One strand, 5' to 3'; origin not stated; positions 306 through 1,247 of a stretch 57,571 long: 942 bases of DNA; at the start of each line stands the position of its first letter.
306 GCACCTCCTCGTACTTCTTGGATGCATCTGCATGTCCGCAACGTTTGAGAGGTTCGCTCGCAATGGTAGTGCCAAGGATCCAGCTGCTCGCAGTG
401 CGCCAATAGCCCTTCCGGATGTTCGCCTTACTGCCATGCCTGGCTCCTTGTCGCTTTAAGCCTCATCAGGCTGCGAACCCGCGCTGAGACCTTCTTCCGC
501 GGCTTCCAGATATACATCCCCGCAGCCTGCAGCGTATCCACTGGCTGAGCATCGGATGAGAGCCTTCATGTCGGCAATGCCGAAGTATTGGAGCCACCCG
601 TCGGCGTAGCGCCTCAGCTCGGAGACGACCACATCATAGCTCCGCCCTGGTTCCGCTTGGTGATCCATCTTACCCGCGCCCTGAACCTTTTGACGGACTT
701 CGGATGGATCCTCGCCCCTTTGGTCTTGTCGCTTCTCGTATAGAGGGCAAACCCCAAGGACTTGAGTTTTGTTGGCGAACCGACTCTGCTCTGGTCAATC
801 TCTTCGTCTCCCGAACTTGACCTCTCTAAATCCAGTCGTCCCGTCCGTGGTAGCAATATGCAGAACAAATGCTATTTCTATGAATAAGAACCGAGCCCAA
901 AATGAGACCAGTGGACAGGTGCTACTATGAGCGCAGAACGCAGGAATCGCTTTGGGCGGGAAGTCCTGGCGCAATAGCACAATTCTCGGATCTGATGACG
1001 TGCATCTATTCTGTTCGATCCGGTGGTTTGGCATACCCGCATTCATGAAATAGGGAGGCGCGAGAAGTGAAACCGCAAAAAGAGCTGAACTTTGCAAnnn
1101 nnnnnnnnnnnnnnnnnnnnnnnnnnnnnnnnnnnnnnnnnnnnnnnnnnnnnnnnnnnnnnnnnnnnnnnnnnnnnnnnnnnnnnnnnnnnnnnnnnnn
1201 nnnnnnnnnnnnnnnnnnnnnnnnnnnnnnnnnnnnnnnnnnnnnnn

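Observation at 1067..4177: AT-rich three-gene cassette: radical SAM + PP-loop amidotransferase-like + PssA-like phosphatidyltransferase, with no pathway I can assign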

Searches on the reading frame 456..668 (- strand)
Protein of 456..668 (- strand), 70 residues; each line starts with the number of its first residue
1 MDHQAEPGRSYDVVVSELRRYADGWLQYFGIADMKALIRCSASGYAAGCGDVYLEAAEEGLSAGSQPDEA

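Call 41: search_protein_families(library=pfam, proteins=[window:456-668:-], max_evalue=0.1)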
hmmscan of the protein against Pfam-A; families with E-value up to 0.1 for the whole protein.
window:456-668:- (70 aa): 1 family
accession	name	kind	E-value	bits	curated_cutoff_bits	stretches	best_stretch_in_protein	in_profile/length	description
PF08388.16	GIIM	-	0.00042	20.7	23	1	7-38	17-48/80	Group II intron, maturase-specific domain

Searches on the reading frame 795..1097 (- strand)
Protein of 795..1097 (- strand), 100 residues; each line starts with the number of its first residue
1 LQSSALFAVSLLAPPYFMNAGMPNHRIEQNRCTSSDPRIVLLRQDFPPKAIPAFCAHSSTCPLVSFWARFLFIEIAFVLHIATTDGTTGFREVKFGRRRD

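Call 41: search_protein_families(library=pfam, proteins=[window:795-1097:-], max_evalue=0.1)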
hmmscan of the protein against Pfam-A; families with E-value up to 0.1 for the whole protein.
window:795-1097:- (100 aa): 0 families
